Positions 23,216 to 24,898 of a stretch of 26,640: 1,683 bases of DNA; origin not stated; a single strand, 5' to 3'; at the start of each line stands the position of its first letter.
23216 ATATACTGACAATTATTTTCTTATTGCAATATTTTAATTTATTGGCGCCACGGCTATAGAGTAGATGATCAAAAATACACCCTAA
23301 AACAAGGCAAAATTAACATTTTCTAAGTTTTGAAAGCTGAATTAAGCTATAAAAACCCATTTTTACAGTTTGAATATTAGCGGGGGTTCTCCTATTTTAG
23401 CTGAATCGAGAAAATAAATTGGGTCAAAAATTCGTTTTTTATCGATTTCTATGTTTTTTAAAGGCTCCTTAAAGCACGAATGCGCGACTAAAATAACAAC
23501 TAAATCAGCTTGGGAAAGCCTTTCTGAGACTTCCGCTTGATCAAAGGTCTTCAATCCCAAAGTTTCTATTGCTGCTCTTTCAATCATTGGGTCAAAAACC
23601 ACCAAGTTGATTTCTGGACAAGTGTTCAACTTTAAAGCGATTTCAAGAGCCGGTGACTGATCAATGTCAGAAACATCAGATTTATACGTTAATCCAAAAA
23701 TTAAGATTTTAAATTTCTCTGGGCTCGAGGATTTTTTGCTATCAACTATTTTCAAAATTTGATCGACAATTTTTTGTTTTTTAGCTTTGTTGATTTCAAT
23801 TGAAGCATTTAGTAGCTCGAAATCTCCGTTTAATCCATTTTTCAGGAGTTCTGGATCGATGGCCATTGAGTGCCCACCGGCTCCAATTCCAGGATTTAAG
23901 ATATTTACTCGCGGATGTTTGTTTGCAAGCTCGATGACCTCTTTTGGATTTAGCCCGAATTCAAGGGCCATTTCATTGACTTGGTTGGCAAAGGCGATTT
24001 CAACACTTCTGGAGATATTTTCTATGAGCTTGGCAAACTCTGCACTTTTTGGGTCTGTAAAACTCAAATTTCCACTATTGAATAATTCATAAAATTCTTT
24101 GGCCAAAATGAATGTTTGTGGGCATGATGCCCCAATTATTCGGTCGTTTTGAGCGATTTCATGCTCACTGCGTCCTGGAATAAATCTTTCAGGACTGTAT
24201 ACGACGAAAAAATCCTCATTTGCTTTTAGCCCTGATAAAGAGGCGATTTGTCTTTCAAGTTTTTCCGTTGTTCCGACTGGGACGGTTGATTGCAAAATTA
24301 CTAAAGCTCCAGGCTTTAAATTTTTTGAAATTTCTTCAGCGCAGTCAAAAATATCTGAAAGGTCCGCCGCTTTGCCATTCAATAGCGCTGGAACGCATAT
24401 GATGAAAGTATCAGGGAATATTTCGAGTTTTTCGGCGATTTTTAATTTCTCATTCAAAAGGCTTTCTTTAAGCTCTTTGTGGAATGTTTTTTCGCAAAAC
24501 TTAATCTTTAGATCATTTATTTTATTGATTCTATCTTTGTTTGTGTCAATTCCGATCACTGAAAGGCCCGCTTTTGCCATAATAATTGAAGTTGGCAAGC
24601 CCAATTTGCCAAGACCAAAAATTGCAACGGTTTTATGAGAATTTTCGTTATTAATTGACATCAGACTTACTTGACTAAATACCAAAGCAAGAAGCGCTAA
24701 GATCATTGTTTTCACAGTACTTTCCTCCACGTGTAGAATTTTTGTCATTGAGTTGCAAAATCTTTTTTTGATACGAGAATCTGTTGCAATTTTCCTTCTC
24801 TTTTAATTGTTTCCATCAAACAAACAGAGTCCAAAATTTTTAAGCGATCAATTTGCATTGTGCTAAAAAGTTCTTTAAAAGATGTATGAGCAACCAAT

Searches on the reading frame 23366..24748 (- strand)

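Call 42: search_protein_families(library=pfam, proteins=[window:23366-24748:-], max_evalue=0.001)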
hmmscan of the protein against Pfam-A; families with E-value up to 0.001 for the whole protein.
window:23366-24748:- (461 aa): 5 families
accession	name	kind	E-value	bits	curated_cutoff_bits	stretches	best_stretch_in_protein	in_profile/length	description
PF03721.20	UDPG_MGDP_dh_N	-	4e-36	124.8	27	1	40-207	2-174/187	UDP-glucose/GDP-mannose dehydrogenase family, NAD binding domain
PF00984.24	UDPG_MGDP_dh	-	2.8e-18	66.2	25.4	1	234-321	1-93/94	UDP-glucose/GDP-mannose dehydrogenase family, central domain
PF03720.21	UDPG_MGDP_dh_C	-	5.9e-14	52.7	30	1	349-447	1-101/103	UDP-glucose/GDP-mannose dehydrogenase family, UDP binding domain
PF03446.21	NAD_binding_2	-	9.4e-07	29.4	21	1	41-170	2-109/161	NAD binding domain of 6-phosphogluconate dehydrogenase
PF02826.25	2-Hacid_dh_C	-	8.7e-05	22.4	25.1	0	34-85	32-83/178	D-isomer specific 2-hydroxyacid dehydrogenase, NAD binding domain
